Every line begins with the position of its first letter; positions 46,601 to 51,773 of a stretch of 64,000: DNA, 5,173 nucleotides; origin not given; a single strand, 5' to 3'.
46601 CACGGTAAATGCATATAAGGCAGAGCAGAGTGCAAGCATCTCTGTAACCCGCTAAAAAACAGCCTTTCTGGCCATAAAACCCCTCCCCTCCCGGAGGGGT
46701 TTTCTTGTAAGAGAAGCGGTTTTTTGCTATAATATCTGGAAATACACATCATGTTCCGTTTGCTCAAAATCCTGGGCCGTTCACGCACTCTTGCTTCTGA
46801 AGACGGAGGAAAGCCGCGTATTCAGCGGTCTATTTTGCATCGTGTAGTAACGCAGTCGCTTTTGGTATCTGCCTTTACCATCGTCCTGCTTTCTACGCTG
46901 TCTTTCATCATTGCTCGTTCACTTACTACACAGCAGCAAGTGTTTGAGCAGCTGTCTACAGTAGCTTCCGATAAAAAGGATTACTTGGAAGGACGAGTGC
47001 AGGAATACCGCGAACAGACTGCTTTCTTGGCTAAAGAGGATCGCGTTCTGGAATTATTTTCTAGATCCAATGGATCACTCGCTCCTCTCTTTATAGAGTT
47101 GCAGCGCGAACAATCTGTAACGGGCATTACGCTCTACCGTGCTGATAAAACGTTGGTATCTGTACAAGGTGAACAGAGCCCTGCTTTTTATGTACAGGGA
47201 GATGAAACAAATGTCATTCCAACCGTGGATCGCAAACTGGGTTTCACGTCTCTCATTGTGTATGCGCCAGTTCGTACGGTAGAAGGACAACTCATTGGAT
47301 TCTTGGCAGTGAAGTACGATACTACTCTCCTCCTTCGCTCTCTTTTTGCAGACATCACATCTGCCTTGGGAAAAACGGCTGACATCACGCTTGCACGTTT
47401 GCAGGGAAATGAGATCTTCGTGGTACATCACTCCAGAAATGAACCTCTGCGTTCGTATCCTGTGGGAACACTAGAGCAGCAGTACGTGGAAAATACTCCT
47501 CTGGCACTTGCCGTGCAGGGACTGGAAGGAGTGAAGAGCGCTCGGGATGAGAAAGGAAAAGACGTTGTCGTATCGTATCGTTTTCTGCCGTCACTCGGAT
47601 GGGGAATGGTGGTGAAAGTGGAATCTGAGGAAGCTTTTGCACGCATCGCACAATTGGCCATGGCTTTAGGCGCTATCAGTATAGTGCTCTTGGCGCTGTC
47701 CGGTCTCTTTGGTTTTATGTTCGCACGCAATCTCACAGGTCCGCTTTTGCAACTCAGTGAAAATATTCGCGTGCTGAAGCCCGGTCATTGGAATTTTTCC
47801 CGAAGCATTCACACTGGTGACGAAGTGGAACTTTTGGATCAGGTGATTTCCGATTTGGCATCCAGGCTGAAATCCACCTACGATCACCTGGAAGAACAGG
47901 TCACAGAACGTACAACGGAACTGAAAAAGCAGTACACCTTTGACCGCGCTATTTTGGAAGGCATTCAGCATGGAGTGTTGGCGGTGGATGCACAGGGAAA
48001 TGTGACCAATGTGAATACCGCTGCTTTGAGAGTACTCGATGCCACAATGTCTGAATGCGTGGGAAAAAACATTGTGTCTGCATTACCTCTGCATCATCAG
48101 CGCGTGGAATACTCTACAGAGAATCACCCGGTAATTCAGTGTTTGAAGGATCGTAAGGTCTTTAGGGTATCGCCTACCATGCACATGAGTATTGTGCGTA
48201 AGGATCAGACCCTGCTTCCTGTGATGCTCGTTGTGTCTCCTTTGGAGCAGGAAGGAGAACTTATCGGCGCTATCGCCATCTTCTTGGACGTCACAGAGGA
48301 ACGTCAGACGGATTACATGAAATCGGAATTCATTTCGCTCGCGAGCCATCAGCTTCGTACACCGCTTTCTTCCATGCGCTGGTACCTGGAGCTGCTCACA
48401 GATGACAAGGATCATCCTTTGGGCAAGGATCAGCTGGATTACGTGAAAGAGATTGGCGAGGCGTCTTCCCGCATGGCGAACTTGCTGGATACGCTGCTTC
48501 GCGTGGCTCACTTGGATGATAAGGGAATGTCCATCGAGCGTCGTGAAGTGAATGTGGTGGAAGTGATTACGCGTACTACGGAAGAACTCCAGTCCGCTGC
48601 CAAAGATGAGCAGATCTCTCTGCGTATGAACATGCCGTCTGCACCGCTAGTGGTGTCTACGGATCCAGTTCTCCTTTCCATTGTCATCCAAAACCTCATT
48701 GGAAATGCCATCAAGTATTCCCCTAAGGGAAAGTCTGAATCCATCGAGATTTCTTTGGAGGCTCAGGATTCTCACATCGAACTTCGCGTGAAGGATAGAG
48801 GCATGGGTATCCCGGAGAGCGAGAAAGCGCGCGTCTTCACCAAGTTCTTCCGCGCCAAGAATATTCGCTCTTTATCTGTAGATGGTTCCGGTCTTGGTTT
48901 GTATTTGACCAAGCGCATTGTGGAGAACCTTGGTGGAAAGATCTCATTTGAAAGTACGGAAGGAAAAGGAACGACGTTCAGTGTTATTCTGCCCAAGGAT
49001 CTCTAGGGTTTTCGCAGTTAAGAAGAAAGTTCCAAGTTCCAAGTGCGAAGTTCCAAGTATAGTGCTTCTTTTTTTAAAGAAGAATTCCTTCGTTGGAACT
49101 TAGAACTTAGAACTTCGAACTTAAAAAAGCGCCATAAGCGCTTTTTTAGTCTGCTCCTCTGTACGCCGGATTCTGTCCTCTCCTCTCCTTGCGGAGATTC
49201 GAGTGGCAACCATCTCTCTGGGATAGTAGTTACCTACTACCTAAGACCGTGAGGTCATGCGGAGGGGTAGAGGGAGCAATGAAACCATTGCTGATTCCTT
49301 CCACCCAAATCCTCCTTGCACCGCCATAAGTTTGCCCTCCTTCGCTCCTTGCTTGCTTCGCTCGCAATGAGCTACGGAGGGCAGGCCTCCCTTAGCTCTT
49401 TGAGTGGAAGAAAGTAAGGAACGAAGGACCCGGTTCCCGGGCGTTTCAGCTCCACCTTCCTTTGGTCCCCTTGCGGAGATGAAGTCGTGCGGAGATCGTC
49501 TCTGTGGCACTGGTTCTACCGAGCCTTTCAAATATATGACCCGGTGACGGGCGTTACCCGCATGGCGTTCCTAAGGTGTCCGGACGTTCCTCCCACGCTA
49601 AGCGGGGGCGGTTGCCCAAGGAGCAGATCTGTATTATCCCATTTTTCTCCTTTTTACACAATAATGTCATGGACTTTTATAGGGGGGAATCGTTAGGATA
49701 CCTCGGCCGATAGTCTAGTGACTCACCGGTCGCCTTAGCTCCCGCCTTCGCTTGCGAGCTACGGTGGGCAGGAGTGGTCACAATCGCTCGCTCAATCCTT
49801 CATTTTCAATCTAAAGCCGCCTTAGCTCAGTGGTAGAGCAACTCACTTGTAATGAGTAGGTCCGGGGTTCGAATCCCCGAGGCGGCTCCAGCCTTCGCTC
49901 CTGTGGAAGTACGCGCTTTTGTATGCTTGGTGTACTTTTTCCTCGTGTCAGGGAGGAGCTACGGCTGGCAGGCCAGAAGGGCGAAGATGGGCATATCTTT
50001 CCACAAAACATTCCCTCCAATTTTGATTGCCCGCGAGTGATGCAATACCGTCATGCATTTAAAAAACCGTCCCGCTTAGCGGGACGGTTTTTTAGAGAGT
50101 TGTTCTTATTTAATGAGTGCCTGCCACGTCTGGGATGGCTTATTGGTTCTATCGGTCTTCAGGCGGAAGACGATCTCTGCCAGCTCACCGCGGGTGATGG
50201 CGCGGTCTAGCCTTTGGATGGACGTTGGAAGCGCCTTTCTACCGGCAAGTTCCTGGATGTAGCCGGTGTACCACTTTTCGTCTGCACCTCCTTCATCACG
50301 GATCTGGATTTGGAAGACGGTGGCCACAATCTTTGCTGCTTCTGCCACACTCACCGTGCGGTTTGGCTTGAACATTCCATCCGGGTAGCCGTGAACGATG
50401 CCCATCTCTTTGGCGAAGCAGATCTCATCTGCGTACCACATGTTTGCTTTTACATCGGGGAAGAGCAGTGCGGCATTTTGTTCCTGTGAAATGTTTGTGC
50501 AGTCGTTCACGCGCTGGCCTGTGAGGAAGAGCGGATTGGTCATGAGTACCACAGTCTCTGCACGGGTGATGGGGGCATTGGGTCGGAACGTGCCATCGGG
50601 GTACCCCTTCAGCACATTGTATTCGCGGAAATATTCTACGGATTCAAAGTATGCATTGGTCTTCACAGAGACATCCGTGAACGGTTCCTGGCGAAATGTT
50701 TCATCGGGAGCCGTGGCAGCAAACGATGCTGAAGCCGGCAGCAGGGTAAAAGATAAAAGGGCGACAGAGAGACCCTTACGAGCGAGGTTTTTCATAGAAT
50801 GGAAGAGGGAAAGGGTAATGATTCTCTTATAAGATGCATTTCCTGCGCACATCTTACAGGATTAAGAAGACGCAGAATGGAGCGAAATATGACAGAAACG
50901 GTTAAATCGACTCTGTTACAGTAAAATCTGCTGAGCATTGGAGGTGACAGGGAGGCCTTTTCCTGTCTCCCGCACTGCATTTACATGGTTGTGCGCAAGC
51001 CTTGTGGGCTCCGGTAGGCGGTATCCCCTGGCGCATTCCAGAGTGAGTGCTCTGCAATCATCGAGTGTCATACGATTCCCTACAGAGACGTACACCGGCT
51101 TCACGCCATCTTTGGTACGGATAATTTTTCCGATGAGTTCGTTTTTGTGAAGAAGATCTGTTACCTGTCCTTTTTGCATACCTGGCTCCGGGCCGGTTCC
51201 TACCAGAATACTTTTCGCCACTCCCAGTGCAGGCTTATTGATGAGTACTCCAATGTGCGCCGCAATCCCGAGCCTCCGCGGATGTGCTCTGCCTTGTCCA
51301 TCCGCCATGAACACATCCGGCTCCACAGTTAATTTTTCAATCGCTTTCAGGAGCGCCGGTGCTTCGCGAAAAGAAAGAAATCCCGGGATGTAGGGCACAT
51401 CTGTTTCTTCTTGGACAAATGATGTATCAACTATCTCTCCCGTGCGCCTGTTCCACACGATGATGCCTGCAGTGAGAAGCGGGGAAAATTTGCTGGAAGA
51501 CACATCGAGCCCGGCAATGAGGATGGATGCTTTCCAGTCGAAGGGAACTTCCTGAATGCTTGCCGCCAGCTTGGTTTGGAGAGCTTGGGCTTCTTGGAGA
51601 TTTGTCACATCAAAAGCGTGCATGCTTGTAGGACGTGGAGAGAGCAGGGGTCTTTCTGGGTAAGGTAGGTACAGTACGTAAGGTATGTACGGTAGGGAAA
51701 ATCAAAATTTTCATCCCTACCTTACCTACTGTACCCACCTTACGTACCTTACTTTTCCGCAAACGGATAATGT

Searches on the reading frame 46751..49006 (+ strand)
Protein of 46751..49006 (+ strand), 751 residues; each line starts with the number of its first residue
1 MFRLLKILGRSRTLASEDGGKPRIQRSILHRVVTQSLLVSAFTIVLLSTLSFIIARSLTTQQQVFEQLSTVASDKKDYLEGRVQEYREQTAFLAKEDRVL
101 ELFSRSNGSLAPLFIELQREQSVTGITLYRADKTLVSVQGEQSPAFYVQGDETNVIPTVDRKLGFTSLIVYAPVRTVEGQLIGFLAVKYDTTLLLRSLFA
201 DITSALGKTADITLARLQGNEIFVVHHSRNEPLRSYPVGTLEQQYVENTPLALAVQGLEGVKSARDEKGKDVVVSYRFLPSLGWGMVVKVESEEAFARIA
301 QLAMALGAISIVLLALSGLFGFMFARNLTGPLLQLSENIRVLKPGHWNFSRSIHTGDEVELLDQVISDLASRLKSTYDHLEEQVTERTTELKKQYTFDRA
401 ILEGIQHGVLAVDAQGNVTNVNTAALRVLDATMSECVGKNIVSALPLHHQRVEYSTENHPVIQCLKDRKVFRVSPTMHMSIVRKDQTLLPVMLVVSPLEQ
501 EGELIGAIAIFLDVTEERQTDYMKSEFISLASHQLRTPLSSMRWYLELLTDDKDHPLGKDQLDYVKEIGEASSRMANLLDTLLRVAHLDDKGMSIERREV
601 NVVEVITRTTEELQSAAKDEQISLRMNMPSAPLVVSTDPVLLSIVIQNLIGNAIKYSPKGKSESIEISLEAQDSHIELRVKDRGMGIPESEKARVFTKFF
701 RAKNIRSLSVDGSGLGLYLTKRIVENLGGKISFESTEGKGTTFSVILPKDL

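Call 9: search_protein_families(library=pfam, proteins=[window:46751-49006:+])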
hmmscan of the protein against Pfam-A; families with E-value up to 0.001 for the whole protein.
window:46751-49006:+ (751 aa): 9 families
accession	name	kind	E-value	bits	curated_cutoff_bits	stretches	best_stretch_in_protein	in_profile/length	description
PF02518.31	HATPase_c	-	5.1e-28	98.2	26.4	1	638-750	2-110/111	Histidine kinase-, DNA gyrase B-, and HSP90-like ATPase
PF00512.31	HisKA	-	8.6e-15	55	26.9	1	523-589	1-64/66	His Kinase A (phospho-acceptor) domain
PF08448.16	PAS_4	-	4.6e-10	40.1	23.1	1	402-519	1-110/110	PAS fold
PF00989.32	PAS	-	6.3e-09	36.3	22.6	1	398-514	3-113/113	PAS fold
PF13426.13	PAS_9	-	1e-08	35.8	27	1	408-516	3-103/103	PAS domain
PF02743.24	dCache_1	-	1.5e-07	31.6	45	1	60-288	3-239/240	Cache domain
PF13581.12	HATPase_c_2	-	1.2e-06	29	27.4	1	649-744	39-124/127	Histidine kinase-like ATPase domain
PF14501.12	HATPase_c_5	-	0.00042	20.6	22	1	642-739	6-94/102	GHKL domain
PF17201.10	Cache_3-Cache_2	-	0.00051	19.9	27.7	0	170-300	163-294/299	Cache 3/Cache 2 fusion domain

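Call 33: find_related_loci(query=window:46751-49006:+, collection=metagenome_contigs, flank=10000)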
Query window:46751-49006:+ (751 aa) in metagenome_contigs; peptide patterns used: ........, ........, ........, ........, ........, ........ (x = any residue, [..] = any of these).
87 stretches matched a pattern; 28 encode a relative of the query (tblastn E <= 1e-3); 28 distinct loci.
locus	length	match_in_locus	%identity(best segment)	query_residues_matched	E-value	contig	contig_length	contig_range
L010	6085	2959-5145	50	21-749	0e+0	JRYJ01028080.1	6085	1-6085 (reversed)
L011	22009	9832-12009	47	22-749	0e+0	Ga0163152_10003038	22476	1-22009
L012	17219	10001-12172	45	27-750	0e+0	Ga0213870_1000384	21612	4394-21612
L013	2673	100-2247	41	23-748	8e-175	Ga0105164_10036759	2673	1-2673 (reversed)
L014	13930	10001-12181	43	22-748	7e-175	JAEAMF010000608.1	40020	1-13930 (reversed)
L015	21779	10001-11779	41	152-748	4e-148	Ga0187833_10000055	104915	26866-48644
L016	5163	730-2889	37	24-748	6e-141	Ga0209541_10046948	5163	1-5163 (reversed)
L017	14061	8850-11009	37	24-748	2e-139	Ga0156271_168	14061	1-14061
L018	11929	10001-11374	47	288-748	1e-138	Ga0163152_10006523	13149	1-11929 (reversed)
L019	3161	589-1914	46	305-748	9e-127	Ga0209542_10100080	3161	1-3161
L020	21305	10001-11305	43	312-748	5e-116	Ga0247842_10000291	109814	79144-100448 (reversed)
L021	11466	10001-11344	44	299-751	5e-116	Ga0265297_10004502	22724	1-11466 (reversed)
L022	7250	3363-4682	43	309-750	1e-115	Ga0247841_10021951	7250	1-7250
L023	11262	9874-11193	43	309-750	1e-115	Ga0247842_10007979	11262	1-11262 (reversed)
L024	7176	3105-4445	43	299-750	7e-115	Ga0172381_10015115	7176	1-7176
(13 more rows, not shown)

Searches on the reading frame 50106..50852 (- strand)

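Call 61: search_protein_families(library=pfam, proteins=[window:50106-50852:-])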
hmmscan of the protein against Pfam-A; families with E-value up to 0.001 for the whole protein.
window:50106-50852:- (248 aa): 1 family
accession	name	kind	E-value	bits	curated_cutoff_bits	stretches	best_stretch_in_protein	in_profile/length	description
PF00395.25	SLH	-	2.5e-27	95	20.8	2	131-173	2-44/44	S-layer homology domain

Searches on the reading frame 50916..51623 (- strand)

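Call 61: search_protein_families(library=pfam, proteins=[window:50916-51623:-])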
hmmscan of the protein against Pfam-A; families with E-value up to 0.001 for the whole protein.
window:50916-51623:- (235 aa): 1 family
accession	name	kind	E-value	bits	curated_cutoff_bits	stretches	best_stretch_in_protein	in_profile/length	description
PF04493.20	Endonuclease_5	-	9.5e-67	224.9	23.4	1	24-211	8-197/198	Endonuclease V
